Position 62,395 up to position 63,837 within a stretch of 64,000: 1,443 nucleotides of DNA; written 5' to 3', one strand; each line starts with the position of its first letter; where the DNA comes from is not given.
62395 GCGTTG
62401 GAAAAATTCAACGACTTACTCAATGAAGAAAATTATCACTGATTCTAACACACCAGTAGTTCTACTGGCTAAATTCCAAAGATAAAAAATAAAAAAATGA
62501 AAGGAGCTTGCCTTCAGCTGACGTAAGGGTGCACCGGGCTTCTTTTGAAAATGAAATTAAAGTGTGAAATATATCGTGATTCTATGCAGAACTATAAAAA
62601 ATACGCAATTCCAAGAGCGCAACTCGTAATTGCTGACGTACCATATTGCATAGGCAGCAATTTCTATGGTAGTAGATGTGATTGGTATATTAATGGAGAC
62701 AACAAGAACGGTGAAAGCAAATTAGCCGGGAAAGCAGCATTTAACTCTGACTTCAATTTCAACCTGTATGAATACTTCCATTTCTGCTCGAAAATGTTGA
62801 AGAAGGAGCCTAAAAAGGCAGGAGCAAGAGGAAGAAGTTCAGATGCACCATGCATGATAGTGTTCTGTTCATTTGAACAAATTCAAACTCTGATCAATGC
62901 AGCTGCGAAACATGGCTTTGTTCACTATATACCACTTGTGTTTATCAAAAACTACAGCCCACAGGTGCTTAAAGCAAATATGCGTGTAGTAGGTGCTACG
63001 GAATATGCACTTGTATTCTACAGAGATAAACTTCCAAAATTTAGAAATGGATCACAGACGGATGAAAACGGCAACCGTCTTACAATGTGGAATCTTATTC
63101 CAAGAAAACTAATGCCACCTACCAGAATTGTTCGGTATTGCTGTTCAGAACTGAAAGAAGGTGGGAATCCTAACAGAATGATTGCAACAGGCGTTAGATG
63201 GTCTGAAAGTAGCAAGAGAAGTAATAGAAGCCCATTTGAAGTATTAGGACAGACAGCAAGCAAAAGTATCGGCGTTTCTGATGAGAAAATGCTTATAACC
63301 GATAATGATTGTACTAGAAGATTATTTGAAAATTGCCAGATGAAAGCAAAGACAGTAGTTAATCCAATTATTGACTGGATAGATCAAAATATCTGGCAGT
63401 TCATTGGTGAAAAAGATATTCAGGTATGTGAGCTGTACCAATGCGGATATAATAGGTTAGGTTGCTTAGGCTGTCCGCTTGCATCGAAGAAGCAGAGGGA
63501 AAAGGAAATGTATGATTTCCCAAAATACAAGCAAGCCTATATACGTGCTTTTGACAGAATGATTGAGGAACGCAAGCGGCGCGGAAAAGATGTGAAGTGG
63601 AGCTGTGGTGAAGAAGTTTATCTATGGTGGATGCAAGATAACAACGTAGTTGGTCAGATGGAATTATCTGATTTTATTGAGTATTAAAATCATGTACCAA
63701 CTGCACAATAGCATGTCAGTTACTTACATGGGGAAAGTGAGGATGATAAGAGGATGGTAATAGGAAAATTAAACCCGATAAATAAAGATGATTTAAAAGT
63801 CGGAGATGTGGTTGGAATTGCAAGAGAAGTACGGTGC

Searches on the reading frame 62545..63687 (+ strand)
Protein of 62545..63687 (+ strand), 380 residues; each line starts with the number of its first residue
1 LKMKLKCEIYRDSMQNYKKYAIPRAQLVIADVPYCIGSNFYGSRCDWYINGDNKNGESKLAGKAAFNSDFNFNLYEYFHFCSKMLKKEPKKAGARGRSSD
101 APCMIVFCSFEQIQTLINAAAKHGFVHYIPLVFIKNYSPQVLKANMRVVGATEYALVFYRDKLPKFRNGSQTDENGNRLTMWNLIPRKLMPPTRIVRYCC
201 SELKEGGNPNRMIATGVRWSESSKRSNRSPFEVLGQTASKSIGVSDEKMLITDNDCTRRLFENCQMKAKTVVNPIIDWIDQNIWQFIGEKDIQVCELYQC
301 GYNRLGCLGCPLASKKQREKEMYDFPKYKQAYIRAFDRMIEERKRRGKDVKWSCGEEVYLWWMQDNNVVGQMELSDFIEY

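Call 31: search_protein_families(library=pfam, proteins=[window:62545-63687:+], max_evalue=0.001)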
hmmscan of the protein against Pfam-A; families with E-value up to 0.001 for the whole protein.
window:62545-63687:+ (380 aa): 1 family
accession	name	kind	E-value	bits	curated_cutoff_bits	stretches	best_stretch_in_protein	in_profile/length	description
PF01507.26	PAPS_reduct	-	9.8e-14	52.2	22.5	1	209-312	100-174/175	Phosphoadenosine phosphosulfate reductase domain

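Call 66: find_related_loci(query=window:62545-63687:+, collection=viral_contigs, flank=10000)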
Query window:62545-63687:+ (380 aa) in viral_contigs; peptide patterns used: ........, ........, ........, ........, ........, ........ (x = any residue, [..] = any of these).
598 stretches matched a pattern (row limit reached: there are more); 597 encode a relative of the query (tblastn E <= 1e-3); the best 80 are kept; 80 distinct loci.
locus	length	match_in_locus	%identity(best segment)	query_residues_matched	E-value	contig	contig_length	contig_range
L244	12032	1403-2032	98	171-380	2e-140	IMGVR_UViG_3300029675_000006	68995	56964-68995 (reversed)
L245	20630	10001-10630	98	171-380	6e-140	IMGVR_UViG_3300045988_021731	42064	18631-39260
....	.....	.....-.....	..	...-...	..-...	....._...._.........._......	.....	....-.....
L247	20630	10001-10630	97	171-380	1e-139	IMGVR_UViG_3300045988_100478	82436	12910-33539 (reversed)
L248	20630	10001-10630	97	171-380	1e-139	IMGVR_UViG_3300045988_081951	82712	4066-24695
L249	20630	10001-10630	97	171-380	1e-139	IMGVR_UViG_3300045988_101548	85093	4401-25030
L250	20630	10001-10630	97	171-380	2e-138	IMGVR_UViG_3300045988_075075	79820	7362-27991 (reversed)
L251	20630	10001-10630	96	171-380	3e-138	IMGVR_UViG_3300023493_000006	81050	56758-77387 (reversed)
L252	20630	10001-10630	97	171-380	2e-138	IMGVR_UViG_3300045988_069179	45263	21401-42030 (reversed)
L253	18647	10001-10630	97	171-380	4e-138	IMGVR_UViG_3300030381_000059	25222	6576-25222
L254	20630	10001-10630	97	171-380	2e-138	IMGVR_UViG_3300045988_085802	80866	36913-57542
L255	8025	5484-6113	97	171-380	2e-138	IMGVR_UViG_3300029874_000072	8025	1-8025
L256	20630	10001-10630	97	171-380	2e-137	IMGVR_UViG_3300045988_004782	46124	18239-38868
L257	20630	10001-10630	97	171-380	1e-137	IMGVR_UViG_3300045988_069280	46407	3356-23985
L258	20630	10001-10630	96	171-380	3e-136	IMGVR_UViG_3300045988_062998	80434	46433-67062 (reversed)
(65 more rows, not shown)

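Call 70: search_protein_families(library=pfam, proteins=[L247:11619-12014:+, L247:12504-12947:+, L247:12948-13337:+, L247:13334-13762:+, L247:14642-15763:+, L247:15786-16691:+, L247:16682-17242:+, L247:17925-19694:+, L247:19704-20384:+], max_evalue=0.001)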
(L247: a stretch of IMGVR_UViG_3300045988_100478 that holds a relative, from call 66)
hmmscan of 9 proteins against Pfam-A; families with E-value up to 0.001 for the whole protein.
L247:11619-12014:+ (131 aa): 0 families

L247:12504-12947:+ (147 aa): 0 families

L247:12948-13337:+ (129 aa): 0 families

L247:13334-13762:+ (142 aa): 0 families

L247:14642-15763:+ (373 aa): 1 family
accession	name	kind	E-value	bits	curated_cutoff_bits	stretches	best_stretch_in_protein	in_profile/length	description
PF14199.11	DUF4317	-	5.3e-136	454.1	27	1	1-368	1-370/370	Domain of unknown function (DUF4317)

L247:15786-16691:+ (301 aa): 2 families
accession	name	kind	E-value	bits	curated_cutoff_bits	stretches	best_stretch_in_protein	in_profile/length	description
PF09681.16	Phage_rep_org_N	-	3.8e-45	153.2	23.3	1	14-133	1-121/121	N-terminal phage replisome organiser (Phage_rep_org_N)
PF24454.1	DUF7570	-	5.1e-05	23.7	27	1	144-221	5-84/94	Family of unknown function (DUF7570)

L247:16682-17242:+ (186 aa): 1 family
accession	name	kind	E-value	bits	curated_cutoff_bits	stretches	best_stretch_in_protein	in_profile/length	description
PF07749.17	ERp29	-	0.00015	22.9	24.3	1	51-130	11-91/95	Endoplasmic reticulum protein ERp29, C-terminal domain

L247:17925-19694:+ (589 aa): 4 families
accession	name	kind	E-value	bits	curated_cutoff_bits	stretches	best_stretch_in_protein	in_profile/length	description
PF00239.26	Resolvase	-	1.6e-31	109.8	23.3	1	42-189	2-144/145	Resolvase, N terminal domain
PF07508.19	Recombinase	-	1.3e-17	64.4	21.1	1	209-318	1-102/102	Recombinase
PF13408.12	Zn_ribbon_recom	-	3.5e-09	37.3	25.3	1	334-394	1-57/58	Recombinase zinc beta ribbon domain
PF23379.1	DUF7096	-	6.5e-05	23.3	27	1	425-513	111-203/208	Domain of unknown function (DUF7096)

L247:19704-20384:+ (226 aa): 1 family
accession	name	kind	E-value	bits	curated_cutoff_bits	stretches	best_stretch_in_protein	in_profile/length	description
PF14386.11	DUF4417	-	4.5e-39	134.3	28.9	1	24-209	3-182/183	Domain of unknown function (DUF4417)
